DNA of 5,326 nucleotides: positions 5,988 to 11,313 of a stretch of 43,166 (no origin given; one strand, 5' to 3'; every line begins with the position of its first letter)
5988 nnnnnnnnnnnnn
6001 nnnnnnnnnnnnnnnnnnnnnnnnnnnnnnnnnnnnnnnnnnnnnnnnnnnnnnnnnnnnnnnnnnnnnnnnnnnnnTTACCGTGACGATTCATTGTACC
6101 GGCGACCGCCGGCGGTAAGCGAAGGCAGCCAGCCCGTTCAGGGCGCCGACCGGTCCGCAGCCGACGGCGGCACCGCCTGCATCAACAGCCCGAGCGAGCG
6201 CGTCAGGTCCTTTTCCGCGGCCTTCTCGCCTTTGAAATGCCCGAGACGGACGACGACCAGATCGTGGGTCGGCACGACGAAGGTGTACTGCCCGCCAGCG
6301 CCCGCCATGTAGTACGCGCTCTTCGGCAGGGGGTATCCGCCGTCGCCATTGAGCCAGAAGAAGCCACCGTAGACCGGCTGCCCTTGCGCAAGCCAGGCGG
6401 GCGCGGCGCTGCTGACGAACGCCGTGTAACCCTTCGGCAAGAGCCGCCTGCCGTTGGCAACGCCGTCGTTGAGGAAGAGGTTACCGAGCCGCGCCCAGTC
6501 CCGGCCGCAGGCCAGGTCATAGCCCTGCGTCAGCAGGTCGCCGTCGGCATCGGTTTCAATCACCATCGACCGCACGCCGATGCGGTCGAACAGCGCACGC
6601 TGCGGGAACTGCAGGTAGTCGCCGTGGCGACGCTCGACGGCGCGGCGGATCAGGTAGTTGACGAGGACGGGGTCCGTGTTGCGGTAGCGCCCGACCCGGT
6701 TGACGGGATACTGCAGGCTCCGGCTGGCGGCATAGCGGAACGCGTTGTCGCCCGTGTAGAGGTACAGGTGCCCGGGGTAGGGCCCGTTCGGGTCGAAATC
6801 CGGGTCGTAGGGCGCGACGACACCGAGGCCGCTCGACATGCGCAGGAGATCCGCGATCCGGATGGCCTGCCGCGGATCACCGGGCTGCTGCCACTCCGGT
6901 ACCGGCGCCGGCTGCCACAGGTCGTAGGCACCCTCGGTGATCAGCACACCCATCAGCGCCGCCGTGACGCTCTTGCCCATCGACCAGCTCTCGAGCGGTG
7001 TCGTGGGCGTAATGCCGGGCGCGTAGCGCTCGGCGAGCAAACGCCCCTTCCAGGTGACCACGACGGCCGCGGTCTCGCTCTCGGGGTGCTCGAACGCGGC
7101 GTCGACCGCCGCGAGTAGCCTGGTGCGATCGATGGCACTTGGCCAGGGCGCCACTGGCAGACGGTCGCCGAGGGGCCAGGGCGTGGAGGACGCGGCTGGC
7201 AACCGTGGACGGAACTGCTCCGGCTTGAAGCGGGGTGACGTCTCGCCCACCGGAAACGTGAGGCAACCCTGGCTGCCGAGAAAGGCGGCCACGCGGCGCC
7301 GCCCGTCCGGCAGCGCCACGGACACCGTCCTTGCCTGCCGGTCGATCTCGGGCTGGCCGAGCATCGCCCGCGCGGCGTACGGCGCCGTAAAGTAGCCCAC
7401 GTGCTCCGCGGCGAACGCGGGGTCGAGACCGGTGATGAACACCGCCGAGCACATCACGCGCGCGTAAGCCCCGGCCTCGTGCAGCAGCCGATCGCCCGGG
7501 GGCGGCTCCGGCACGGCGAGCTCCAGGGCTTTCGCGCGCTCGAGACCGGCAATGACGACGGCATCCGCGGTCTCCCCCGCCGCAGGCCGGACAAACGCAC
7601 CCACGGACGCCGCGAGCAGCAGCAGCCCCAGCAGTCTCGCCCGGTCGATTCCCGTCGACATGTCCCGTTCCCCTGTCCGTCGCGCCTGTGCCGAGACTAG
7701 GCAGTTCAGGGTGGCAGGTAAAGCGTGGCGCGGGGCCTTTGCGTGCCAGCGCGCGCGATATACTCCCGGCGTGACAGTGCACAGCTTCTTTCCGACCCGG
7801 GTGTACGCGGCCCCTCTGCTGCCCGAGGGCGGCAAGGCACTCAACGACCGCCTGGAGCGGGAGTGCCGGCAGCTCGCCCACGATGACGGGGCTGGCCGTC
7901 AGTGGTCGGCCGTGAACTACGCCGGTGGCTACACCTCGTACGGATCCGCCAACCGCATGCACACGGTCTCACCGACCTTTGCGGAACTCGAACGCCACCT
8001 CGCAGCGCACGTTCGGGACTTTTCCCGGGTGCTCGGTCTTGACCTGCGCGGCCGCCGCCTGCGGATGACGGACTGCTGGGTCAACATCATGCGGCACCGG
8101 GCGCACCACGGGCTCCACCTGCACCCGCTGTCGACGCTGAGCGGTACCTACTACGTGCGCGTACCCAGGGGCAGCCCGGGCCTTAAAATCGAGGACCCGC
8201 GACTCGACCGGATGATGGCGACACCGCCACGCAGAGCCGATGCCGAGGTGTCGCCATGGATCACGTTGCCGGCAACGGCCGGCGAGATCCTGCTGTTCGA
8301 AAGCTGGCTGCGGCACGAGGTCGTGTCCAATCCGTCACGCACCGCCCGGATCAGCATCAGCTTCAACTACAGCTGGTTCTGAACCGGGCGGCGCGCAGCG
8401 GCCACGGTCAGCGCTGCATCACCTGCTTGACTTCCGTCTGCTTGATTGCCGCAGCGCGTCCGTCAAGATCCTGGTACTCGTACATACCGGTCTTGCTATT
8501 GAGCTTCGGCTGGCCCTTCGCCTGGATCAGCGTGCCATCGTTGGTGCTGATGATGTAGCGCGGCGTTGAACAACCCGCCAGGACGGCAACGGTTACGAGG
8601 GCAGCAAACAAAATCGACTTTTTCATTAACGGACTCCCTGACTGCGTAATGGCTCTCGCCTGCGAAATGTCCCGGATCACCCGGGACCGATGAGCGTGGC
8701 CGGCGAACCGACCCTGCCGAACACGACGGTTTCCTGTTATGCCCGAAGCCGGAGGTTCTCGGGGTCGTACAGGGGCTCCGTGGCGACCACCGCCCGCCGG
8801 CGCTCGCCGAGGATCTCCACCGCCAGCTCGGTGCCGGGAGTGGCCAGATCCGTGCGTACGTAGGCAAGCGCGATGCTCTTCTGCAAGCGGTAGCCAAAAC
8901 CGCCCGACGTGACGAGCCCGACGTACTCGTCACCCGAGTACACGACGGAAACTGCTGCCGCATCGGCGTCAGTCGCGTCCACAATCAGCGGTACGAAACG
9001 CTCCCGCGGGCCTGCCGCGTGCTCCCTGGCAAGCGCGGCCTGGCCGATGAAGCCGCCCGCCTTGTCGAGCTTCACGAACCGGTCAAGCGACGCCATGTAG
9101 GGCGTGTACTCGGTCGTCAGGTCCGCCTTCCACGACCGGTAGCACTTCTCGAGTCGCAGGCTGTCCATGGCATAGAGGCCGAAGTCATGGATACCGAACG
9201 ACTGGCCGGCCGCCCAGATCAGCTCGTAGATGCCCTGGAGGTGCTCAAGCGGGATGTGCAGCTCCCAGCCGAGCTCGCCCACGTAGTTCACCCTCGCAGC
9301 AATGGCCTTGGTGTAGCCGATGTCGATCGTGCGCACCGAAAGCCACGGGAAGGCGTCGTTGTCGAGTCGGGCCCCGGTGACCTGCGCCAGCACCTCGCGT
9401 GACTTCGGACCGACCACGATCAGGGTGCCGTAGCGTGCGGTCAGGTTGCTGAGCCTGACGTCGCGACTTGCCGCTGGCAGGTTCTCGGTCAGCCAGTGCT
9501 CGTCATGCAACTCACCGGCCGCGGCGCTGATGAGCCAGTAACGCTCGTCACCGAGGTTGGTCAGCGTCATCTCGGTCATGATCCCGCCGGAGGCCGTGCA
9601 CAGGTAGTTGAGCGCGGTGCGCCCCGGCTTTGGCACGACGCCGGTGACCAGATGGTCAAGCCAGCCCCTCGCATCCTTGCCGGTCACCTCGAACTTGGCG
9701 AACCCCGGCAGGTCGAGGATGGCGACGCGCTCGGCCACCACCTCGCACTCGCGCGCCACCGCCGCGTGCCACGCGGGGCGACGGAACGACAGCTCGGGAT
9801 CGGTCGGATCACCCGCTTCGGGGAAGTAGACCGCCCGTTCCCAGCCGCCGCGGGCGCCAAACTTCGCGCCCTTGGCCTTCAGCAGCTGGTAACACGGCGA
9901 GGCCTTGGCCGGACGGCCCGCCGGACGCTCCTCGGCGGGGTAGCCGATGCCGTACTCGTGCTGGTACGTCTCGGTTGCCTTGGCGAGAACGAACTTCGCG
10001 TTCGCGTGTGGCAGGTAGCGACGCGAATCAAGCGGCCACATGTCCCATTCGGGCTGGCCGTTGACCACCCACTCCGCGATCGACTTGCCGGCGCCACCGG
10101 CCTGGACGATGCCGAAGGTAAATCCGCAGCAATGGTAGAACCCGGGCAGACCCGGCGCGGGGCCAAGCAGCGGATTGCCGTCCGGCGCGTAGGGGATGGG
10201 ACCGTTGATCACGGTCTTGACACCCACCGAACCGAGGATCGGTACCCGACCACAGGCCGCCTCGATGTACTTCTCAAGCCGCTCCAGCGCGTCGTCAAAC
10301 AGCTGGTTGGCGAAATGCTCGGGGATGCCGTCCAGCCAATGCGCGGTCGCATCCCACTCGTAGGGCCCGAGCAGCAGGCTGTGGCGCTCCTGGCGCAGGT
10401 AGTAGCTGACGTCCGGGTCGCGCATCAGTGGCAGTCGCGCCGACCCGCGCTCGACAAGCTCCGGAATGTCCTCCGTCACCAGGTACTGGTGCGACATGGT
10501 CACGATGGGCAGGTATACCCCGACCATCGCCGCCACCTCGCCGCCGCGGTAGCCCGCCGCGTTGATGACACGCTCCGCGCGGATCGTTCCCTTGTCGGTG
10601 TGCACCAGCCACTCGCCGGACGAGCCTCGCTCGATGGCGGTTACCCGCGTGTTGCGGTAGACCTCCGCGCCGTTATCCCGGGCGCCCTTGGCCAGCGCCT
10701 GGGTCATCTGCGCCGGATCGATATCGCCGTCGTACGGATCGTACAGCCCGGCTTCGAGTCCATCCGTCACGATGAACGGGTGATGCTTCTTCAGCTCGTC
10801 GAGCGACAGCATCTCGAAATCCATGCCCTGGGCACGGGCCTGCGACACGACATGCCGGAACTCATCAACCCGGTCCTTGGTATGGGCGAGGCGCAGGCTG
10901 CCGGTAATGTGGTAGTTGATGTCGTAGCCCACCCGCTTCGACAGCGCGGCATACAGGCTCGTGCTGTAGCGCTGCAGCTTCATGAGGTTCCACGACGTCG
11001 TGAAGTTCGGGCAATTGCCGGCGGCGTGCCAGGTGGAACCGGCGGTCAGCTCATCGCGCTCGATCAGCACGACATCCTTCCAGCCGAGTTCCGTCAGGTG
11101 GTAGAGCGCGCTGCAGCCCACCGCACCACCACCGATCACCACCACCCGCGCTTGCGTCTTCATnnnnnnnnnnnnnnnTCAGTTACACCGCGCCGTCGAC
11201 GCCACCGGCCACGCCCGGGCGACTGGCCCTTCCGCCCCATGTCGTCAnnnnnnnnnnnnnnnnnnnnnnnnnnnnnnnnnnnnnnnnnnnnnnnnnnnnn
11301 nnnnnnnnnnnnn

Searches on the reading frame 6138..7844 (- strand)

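Call 8: search_protein_families(library=ncbifam, proteins=[window:6138-7844:-], max_evalue=0.001)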
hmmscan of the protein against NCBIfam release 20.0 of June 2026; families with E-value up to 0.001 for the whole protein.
window:6138-7844:- (568 aa): 1 family
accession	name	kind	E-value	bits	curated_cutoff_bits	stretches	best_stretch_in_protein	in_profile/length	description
NF045925.1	3-sucCA_synth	equivalog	1.3e-10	40.4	800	1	395-532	178-307/498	3-succinylated cholic acid synthase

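Call 98: search_protein_families(library=pfam, proteins=[window:6138-7844:-], max_evalue=0.001)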
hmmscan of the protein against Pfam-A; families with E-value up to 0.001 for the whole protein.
window:6138-7844:- (568 aa): 1 family
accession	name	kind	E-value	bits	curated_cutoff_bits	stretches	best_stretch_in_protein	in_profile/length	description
PF00144.29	Beta-lactamase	-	5.9e-22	78.7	27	1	256-543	14-317/329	Beta-lactamase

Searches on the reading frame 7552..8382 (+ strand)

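Call 98: search_protein_families(library=pfam, proteins=[window:7552-8382:+], max_evalue=0.001)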
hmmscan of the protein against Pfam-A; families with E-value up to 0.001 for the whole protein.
window:7552-8382:+ (276 aa): 1 family
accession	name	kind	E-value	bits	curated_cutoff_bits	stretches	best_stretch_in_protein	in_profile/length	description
PF13759.12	2OG-FeII_Oxy_5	-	3.1e-28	98.6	27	1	174-272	1-101/101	Putative 2OG-Fe(II) oxygenase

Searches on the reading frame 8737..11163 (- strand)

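Call 8: search_protein_families(library=ncbifam, proteins=[window:8737-11163:-], max_evalue=0.001)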
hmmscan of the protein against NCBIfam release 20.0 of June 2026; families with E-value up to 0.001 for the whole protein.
window:8737-11163:- (808 aa): 35 families (the best 25 are shown)
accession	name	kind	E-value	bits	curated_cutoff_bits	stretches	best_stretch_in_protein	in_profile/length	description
TIGR01372.1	soxA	subfamily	2.1e-57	194.7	1164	1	418-807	606-995/996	sarcosine oxidase subunit alpha family protein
NF001567.0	PRK00389.1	subfamily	2.4e-50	171.5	300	1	462-802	27-356/359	glycine cleavage system aminomethyltransferase GcvT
NF053776.1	TmaoDeMthMsil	equivalog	6.5e-45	153.9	1100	1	476-808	425-763/763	trimethylamine N-oxide demethylase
TIGR00528.1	gcvT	equivalog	5.3e-43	147.3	235.85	1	463-799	26-360/362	glycine cleavage system aminomethyltransferase GcvT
NF010093.0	PRK13579.1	equivalog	8e-39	133.5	459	1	421-799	11-364/371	glycine cleavage system aminomethyltransferase GcvT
TIGR02352.1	thiamin_ThiO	equivalog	1.2e-32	113.3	250.8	1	7-368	1-349/351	glycine oxidase ThiO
TIGR01373.1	soxB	subfamily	1.1e-27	96.9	529.45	1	2-372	28-388/407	sarcosine oxidase subunit beta family protein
NF009133.0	PRK12486.1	equivalog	1.8e-24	86.4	410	1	463-794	38-364/369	dimethylsulfoniopropionate demethylase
NF001933.0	PRK00711.1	subfamily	7.8e-23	81.2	383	1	59-221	107-271/429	D-amino acid dehydrogenase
NF008425.0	PRK11259.1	equivalog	2.5e-22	79.3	257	1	2-212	2-210/377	N-methyl-L-tryptophan oxidase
NF050086.1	pipecolate_AmaA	exception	3.1e-21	75.5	600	1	2-210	23-241/425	L-pipecolate oxidase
TIGR03364.1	HpnW_proposed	hypoth_equivalog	1.6e-19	70.3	285.1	1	6-205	2-195/365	TIGR03364 family FAD-dependent oxidoreductase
NF008726.1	PRK11728.1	equivalog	3.8e-15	55.6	299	1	6-217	2-212/389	L-2-hydroxyglutarate oxidase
TIGR03377.1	glycerol3P_GlpA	equivalog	1.1e-14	53.9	552.8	1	90-222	83-219/530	anaerobic glycerol-3-phosphate dehydrogenase subunit GlpA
TIGR01377.1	soxA_mon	subfamily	2e-14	53.2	479.65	1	7-224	3-217/381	amino oxidase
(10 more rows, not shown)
